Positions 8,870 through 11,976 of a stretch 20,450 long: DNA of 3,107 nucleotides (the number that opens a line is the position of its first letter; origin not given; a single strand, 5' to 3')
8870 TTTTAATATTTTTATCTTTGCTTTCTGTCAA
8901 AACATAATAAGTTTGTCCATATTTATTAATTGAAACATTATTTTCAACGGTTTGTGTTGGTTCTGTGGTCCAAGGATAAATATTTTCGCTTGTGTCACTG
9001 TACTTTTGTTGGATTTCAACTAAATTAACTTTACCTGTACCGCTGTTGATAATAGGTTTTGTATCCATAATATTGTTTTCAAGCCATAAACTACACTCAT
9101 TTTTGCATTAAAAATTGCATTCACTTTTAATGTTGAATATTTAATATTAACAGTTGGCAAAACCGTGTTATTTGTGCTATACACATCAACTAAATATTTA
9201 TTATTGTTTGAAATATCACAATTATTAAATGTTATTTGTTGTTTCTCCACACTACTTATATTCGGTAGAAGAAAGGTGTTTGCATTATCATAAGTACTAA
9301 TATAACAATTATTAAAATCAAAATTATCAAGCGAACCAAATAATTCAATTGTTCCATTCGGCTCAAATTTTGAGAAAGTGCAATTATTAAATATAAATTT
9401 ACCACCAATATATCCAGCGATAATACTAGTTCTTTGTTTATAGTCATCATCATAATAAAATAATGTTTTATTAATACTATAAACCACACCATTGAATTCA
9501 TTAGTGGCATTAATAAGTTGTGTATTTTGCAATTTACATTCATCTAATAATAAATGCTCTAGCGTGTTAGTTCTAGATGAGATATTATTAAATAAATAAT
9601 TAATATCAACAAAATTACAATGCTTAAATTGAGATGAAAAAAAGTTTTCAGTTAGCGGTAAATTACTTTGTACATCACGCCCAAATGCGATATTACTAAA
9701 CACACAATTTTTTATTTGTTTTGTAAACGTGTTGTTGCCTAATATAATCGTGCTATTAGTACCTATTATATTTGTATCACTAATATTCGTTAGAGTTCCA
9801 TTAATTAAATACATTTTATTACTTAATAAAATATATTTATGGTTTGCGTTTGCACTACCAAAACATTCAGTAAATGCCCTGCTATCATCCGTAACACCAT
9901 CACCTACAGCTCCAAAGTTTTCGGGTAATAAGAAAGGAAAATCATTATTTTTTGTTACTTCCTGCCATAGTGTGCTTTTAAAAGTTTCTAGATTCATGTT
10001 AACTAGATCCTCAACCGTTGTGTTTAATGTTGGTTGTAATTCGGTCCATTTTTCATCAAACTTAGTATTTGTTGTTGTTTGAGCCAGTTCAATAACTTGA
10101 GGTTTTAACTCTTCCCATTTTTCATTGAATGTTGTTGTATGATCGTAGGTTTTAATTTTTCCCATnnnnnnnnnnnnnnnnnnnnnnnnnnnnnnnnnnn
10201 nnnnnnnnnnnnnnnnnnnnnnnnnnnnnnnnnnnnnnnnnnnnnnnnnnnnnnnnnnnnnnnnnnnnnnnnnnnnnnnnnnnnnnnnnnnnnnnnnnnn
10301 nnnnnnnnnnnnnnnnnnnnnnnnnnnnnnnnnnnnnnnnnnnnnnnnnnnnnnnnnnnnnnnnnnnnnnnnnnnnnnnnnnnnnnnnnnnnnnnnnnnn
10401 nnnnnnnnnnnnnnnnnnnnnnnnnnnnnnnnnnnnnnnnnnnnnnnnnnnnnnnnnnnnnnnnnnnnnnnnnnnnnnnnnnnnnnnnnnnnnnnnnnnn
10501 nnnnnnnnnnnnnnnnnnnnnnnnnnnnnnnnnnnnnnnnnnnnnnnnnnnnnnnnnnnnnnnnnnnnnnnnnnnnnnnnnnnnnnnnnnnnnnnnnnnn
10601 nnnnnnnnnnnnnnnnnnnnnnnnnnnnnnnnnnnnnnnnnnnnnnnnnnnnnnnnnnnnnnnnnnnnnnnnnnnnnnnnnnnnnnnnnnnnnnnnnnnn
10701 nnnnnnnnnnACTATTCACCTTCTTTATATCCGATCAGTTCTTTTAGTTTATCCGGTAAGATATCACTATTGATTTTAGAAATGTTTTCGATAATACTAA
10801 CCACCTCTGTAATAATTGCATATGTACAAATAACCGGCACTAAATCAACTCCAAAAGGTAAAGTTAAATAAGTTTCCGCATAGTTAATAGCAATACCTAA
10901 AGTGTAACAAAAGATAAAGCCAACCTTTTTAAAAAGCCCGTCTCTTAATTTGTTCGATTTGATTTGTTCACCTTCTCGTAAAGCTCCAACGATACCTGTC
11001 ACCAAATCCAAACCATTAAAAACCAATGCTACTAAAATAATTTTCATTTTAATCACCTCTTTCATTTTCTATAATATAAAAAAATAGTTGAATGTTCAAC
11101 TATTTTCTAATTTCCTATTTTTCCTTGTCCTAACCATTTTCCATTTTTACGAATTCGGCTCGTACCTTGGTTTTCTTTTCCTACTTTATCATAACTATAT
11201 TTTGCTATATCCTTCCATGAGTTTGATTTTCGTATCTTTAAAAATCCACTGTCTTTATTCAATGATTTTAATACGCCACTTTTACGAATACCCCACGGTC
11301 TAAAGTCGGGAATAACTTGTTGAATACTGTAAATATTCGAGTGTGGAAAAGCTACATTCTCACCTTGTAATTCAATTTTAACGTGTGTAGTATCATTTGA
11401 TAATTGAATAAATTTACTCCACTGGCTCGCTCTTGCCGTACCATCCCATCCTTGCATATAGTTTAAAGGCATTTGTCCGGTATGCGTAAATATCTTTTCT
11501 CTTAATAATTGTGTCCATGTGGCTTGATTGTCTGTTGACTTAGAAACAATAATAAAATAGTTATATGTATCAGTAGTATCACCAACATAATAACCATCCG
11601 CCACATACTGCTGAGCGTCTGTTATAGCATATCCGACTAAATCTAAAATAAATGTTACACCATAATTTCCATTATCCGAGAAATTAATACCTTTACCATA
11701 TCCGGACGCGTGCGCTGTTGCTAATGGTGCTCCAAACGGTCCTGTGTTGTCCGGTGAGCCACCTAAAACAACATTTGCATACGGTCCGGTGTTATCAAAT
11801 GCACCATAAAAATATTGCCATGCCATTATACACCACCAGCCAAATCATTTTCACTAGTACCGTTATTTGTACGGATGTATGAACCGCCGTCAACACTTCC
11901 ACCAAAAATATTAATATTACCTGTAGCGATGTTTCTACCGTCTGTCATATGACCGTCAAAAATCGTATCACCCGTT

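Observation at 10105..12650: Two paralogous receptor-binding modules share one anchor domain but carry different distal ends, with the holin between them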

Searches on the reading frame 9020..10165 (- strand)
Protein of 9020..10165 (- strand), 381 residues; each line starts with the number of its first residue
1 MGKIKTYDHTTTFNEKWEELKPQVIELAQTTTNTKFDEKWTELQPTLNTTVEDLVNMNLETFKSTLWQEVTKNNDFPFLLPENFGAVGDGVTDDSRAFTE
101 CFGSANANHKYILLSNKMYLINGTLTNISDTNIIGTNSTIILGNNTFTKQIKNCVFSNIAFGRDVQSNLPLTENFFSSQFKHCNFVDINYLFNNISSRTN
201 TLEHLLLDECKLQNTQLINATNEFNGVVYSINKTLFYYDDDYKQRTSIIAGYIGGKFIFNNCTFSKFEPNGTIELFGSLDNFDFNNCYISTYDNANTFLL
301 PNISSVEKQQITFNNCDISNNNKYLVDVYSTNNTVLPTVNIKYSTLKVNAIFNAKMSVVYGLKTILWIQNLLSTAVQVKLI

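Call 6: search_protein_families(library=pfam, proteins=[window:9020-10165:-], max_evalue=0.01)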
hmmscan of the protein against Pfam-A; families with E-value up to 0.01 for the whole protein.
window:9020-10165:- (381 aa): 1 family
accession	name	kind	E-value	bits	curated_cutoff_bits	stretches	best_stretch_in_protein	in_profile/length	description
PF12708.12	Pect-lyase_RHGA_epim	-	5e-07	30.2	27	1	83-317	6-209/213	Rhamnogalacturonase A/epimerase, pectate lyase-like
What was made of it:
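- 9215..9919 (-): Pectate-lyase-like beta-helix domain of module 2. Pfam PF12708, E 5e-7, 30.2 bits against a cut-off of 27 (call 6).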

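Call 7: search_protein_families(library=phrogs, proteins=[window:9020-10165:-], max_evalue=0.01)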
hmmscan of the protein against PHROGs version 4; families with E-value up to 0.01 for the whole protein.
window:9020-10165:- (381 aa): 6 families
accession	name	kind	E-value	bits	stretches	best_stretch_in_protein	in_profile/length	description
phrog_6117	-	moron, auxiliary metabolic gene and host takeover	5.1e-07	29.6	1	38-161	98-216/711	colanic acid degradation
phrog_20911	-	tail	1.3e-06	28.4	1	50-125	138-211/654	tail spike protein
phrog_27156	-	tail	2.3e-06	27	1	73-145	87-163/707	tail spike protein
phrog_15455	-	tail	6e-06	26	1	62-142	131-215/652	tail fiber protein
phrog_17312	-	tail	1.1e-05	24.9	1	76-125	292-339/792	tail protein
phrog_14558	-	tail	6.6e-05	22.3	1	56-133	84-159/740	tail spike protein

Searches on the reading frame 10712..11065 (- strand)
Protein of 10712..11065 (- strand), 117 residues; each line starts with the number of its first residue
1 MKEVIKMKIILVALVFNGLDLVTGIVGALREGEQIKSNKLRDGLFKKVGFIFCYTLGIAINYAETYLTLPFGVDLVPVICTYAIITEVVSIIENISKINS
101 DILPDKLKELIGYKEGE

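Call 6: search_protein_families(library=pfam, proteins=[window:10712-11065:-], max_evalue=0.01)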
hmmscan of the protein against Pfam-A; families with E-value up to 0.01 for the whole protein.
window:10712-11065:- (117 aa): 1 family
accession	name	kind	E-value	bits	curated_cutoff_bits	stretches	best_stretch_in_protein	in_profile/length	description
PF05105.17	Phage_holin_4_1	-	1.1e-14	54.9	22.2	1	8-111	12-111/116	Bacteriophage holin family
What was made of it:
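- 10712..11065 (-): Holin. In this clade it is the conserved upstream neighbour of the ancestral appendage gene. Pfam Phage_holin_4_1, E 1e-14 (call 6).
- Checked: The holin (10712-11065; Pfam Phage_holin_4_1, E 1e-14, call 6) lies between the two paralogs.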

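Call 7: search_protein_families(library=phrogs, proteins=[window:10712-11065:-], max_evalue=0.01)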
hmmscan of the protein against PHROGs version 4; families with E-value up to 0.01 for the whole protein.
window:10712-11065:- (117 aa): 1 family
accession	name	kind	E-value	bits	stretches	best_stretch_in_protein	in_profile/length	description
phrog_199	-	lysis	1.6e-09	38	1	8-109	28-122/545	holin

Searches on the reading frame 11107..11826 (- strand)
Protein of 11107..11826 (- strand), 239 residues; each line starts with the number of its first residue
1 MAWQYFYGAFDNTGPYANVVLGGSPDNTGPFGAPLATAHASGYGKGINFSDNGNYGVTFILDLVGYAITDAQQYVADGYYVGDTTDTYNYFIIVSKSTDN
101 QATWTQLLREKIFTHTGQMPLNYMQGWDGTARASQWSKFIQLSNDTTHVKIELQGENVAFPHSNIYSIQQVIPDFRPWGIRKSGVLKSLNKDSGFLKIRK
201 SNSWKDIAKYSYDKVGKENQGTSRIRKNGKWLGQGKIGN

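Call 6: search_protein_families(library=pfam, proteins=[window:11107-11826:-], max_evalue=0.01)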
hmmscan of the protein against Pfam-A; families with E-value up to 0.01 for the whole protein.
window:11107-11826:- (239 aa): 0 families

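Call 7: search_protein_families(library=phrogs, proteins=[window:11107-11826:-], max_evalue=0.01)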
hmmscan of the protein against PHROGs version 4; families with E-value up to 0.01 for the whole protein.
window:11107-11826:- (239 aa): 2 families
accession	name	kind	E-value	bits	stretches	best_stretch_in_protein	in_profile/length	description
phrog_7782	-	unknown function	5e-36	125.5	1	1-239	1-244/244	-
phrog_15030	-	unknown function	3e-17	63.8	1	171-239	187-255/255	-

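Call 33: find_homologous_proteins(query=window:11107-11826:-, max_evalue=0.001)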
Query window:11107-11826:- (239 aa): 65 proteins with E <= 0.001 among 232 candidates.
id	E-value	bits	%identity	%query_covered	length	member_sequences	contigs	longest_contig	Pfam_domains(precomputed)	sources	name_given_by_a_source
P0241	7.7e-151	519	94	100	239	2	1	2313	-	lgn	-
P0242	1.4e-148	511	92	100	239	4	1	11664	-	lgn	-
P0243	2.0e-147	508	91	100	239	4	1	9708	-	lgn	-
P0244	4.0e-147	507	92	100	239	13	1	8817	-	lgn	-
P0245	4.5e-146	503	92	100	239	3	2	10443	-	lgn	-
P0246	4.8e-145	500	89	100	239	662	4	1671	-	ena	-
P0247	5.5e-145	500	91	100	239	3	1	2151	-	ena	-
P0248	1.2e-144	498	90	100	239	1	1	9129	-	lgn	-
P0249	3.2e-144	497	89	100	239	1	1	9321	-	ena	-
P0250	8.0e-143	493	90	100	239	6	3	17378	-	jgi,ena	jgi:hypothetical protein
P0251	1.8e-142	491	88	100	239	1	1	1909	-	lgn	-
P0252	7.7e-141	486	88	100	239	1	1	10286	-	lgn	-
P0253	9.4e-139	479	86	100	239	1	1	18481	-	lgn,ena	-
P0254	1.5e-136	472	85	100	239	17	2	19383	-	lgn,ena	-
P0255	3.5e-136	471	85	100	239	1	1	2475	-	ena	-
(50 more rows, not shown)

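Call 36: search_solved_structures(query=A2, max_evalue=10, show_alignments=2)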
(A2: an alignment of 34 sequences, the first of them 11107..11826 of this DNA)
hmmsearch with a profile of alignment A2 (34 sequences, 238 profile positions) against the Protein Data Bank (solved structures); distinct sequences matched with E-value up to 10: 0.

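Call 42: predict_structure(alignment_id=A2)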
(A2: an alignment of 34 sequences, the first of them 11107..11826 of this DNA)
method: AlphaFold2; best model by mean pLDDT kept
length: 239 residues; sequences in the alignment: 34
mean_pLDDT: 81.9   pTM: 0.73
mean pLDDT of the five models: 81.9, 81.3, 81.2, 80.5, 79.9
residues with pLDDT >= 90: 97; 70-90: 87; 50-70: 52; < 50: 3
segments of 3 or more residues with pLDDT < 50: none
pLDDT, mean of each block of 10 residues (from residue 1): 83 60 93 94 95 87 90 86 88 94 96 91 92 96 90 81 87 64 57 57 67 73 76 67
secondary structure, 60 per line:
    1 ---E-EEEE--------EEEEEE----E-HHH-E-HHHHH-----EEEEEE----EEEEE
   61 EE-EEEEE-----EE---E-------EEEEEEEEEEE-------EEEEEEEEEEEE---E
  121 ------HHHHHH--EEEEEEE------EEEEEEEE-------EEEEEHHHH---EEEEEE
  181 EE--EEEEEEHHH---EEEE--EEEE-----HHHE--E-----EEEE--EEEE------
elements in order: E6-9 E18-23 H36-40 E46-51 E56-62 E64-68 E87-97 E105-116 H127-132 E135-141 E148-155 E163-167 H168-171 E175-182 E185-190 E197-200 E203-206 E224-227 E230-233
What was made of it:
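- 11107..11826 (-): Gene B, 239 aa, coupled to A by TAATG. It has a beta-sandwich N-terminal part and a conserved C-terminal part of about 65 aa with IRKxGxW hairpins. Proposed distal adhesin. AF2 model pLDDT 82 (call 42).
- B: AF2 pLDDT 82, a beta-sandwich (call 42).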

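Call 46: fold_search(model_id=the predicted structure, library=pdb)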
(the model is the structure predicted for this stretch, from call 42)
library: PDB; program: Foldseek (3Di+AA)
matches with E <= 10: 1954; with E <= 0.001: 0
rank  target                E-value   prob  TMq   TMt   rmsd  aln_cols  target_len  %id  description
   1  4ni6                  8.3e-02  0.66  0.22  0.33   6.6       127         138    9  Repeat domain 1 of Clostridium perfringens CPE0147 (released 2013-12-04)
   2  6yjp_D                8.3e-02  0.47  0.21  0.23  10.7       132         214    9  Crystal structure of a complex between glycosylated NKp30 and its deglycosylated tumour ligand B7-H6 (released 2020-07-29)
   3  2ygv_B                8.7e-02  0.51  0.24  0.32   7.6       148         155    8  Conserved N-terminal domain of the yeast Histone Chaperone Asf1 in complex with the C-terminal fragment of Rad53 (released 2012-02-15)
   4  6yjp_E                1.0e-01  0.44  0.21  0.23  10.7       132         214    9  Crystal structure of a complex between glycosylated NKp30 and its deglycosylated tumour ligand B7-H6 (released 2020-07-29)
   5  3pv7_A                1.1e-01  0.33  0.19  0.21  10.8       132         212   10  Crystal structure of NKp30 ligand B7-H6 (released 2011-03-16)
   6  2z34_B                1.1e-01  0.13  0.15  0.21  17.4       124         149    6  Crystal structure of SpCia1/Asf1 complex with Hip1 (released 2008-03-11)
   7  6yjp_C                1.7e-01  0.33  0.21  0.22  10.7       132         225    9  Crystal structure of a complex between glycosylated NKp30 and its deglycosylated tumour ligand B7-H6 (released 2020-07-29)
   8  2dze_A                1.9e-01  0.51  0.23  0.32   5.5       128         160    8  Crystal structure of histone chaperone Asf1 in complex with a C-terminus of histone H3 (released 2007-10-16)
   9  9fx2                  2.0e-01  0.38  0.25  0.07  13.3       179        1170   12  Structure of methylamine activated CD109 (released 2025-03-19)
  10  2z34_A                2.0e-01  0.11  0.16  0.21  17.3       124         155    5  Crystal structure of SpCia1/Asf1 complex with Hip1 (released 2008-03-11)
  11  5ucb_B                2.3e-01  0.25  0.22  0.31   8.3       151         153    7  Structure of antigen-Fab complex with engineered switch residue region. (released 2017-12-27)
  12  3kaa_A                2.9e-01  0.25  0.18  0.34  10.6        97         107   12  Structure of Tim-3 in complex with phosphatidylserine (released 2010-01-26)
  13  3pv6_A                3.6e-01  0.16  0.19  0.21  10.6       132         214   11  Crystal structure of NKp30 bound to its ligand B7-H6 (released 2011-03-16)
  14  6hn5_E                4.2e-01  0.30  0.25  0.12   6.5       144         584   10  Leucine-zippered human insulin receptor ectodomain with single bound insulin - "upper" membrane-distal part (released 2018-11-21)
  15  2fau                  4.2e-01  0.13  0.20  0.17   7.5       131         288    8  Crystal structure of human vps26 (released 2006-05-30)
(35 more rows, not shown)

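Call 78: find_related_loci(query=A2, collection=genome_contigs, flank=6000)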
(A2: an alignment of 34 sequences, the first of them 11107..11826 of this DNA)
Query A2 (239 aa) in genome_contigs; peptide patterns used: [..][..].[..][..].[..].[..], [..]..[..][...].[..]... (x = any residue, [..] = any of these).
31 stretches matched a pattern; 5 encode a relative of the query (tblastn E <= 1e-3); 4 distinct loci.
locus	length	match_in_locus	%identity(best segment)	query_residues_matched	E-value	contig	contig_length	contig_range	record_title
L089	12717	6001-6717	92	1-239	1e-151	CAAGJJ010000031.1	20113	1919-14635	MAG TPA_asm: Clostridia bacterium, isolate HGM12814, WGS project CAAGJJ010000000 data, contig: SRS476291_50_k119_61152,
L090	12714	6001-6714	61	1-239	2e-97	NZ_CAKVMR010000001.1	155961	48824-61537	MAG: uncultured Holdemanella sp. isolate REFINED_METABAT215_TOP10_CONTIGS_1500_ASSEMBLY_K77_MERGED__Hadza_MoBio_hadza-E-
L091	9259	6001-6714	59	1-239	4e-96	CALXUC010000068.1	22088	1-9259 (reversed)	MAG: uncultured Clostridia bacterium isolate BRZ_PK__bin13 genome assembly, contig: BRZ_PK__NODE_3582_length_22088_cov_1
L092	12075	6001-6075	62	165-190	3e-4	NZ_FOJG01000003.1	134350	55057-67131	Chitinophaga arvensicola strain DSM 3695, whole genome shotgun sequence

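Call 93: search_dna_similar(query=window:11107-11826:-, collection=phages, mode=protein, max_rows=30, max_evalue=0.001)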
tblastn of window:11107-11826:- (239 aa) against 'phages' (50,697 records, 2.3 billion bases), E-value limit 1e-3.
Records with a match: 19; places in all: 19; records where one place covers at least 80% of the query: 13.
Best place of each record, by identity: <60% 19.
By first word of the organism name: Enterococcus 13; Streptococcus 6.
By host as written in the record: Streptococcus pneumoniae 4; Enterococcus faecalis 62 2; Enterococcus faecalis EfsC1 1; Enterococcus faecalis EfsC23 1; Enterococcus faecalis 94-1 1; Enterococcus faecalis EfsPF24-2 1; Enterococcus faecalis EfsPF27 1; Enterococcus faecalis EfsC29 1; and 7 more.
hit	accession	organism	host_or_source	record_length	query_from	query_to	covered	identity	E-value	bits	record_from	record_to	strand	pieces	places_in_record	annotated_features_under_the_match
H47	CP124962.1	Enterococcus phage 1_EfsC1_EF62phi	Enterococcus faecalis EfsC1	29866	1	239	100%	36.1%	1e-31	127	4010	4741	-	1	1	record has no annotation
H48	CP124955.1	Enterococcus phage 1_EF62phi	Enterococcus faecalis EfsC23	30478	1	239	100%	35.7%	4e-31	126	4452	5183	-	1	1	record has no annotation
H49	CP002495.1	Enterococcus phage EF62phi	Enterococcus faecalis 62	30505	1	239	100%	35.7%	4e-31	126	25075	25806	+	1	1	hypothetical protein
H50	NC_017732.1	Enterococcus phage EF62phi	Enterococcus faecalis 62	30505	1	239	100%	35.7%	4e-31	126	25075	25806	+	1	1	hypothetical protein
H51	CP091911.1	Enterococcus phage DPAraya-2022a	Enterococcus faecalis 94-1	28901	1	239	100%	35.7%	4e-31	126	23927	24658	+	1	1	record has no annotation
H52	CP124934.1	Enterococcus phage 1_EF62phi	Enterococcus faecalis EfsPF24-2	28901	1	239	100%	35.7%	4e-31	126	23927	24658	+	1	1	record has no annotation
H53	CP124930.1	Enterococcus phage 1_EfsC1_EF62phi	Enterococcus faecalis EfsPF27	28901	1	239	100%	35.7%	4e-31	126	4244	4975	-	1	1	record has no annotation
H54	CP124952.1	Enterococcus phage 1_EF62phi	Enterococcus faecalis EfsC29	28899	1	239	100%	35.7%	4e-31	126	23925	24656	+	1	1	record has no annotation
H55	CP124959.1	Enterococcus phage_EF62phi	Enterococcus faecalis EfsC13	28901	1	239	100%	35.7%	4e-31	126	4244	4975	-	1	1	record has no annotation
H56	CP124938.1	Enterococcus phage 1_EF62phi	Enterococcus faecalis EfsPF23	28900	1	239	100%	35.7%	4e-31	126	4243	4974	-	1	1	record has no annotation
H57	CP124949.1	Enterococcus phage 1_EF62phi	Enterococcus faecalis EfsC43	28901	1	239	100%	35.7%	4e-31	126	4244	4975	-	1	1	record has no annotation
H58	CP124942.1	Enterococcus phage 1_EF62phi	Enterococcus faecalis EfsC74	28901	1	239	100%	35.7%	4e-31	126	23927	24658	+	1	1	record has no annotation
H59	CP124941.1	Enterococcus phage 1_EF62phi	Enterococcus faecalis EfsC129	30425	1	239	100%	35.7%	4e-31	126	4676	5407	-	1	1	record has no annotation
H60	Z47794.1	Streptococcus phage Cp1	-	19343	175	231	24%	43.9%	4e-7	56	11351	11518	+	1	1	orf16: CDS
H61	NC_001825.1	Streptococcus phage Cp1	Streptococcus pneumoniae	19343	175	231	24%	43.9%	4e-7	56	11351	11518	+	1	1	hypothetical protein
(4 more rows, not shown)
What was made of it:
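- On Cp-1 orf15/orf16-type two-gene fibre: B against the EF62phi neighbour: 36% over the full length (call 93).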

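Call 95: fold_search(model_id=the predicted structure, library=viral)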
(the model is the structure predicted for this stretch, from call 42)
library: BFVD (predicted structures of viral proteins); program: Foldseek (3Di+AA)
matches with E <= 10: 798; with E <= 0.001: 2
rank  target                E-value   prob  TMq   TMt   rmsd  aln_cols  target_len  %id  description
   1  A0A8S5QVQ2            9.5e-15  1.00  0.62  0.35   2.2       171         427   30  Glucan-binding protein C [Siphoviridae sp. ctzSN25]
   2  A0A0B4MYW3            3.0e-07  1.00  0.23  0.22  14.3       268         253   20  Uncharacterized protein [Streptococcus phage SOCP]
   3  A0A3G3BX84            1.8e-03  0.99  0.23  0.41   7.3       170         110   11  (no name in the UniProt tables at hand)
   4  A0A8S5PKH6            2.2e-03  0.98  0.27  0.38   9.7       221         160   11  Uncharacterized protein [Siphoviridae sp. ct8M020]
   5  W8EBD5                6.0e-03  0.99  0.29  0.45   5.4       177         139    9  (no name in the UniProt tables at hand)
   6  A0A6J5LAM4            1.7e-02  0.75  0.20  0.28   6.9       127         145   12  Uncharacterized protein [uncultured Caudovirales phage]
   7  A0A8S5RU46            1.9e-02  0.60  0.26  0.33  11.2       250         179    8  (no name in the UniProt tables at hand)
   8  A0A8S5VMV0            2.6e-02  0.91  0.24  0.37   6.1       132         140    5  (no name in the UniProt tables at hand)
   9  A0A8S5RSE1            3.0e-02  0.25  0.17  0.09  16.3       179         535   11  XynB-like protein [Siphoviridae sp. ctFBb37]
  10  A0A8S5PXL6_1          3.2e-02  0.33  0.19  0.08  12.8       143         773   10  Uncharacterized protein [Myoviridae sp. ctgsk7]
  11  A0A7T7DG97            3.8e-02  0.77  0.26  0.27   8.4       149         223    9  (no name in the UniProt tables at hand)
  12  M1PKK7                4.2e-02  0.89  0.26  0.41   6.8       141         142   13  (no name in the UniProt tables at hand)
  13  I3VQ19                4.4e-02  0.97  0.26  0.16   5.8       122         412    7  B39.4 [miniopterid betaherpesvirus 1]
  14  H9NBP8                4.7e-02  0.66  0.27  0.08  18.9       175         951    9  (no name in the UniProt tables at hand)
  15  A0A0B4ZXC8            4.7e-02  0.47  0.25  0.18  15.6       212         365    8  Envelope glycoprotein I [Suid herpesvirus 1]
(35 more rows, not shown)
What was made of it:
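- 11107..11826 (-): Fold match to a viral protein named 'Glucan-binding protein C', E 9.5e-15 (call 95).
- Fold match to a viral 'Glucan-binding protein C', E 9.5e-15, TM 0.62 (call 95). B's fold matches a viral protein named as a glucan-binding adhesin (call 95).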
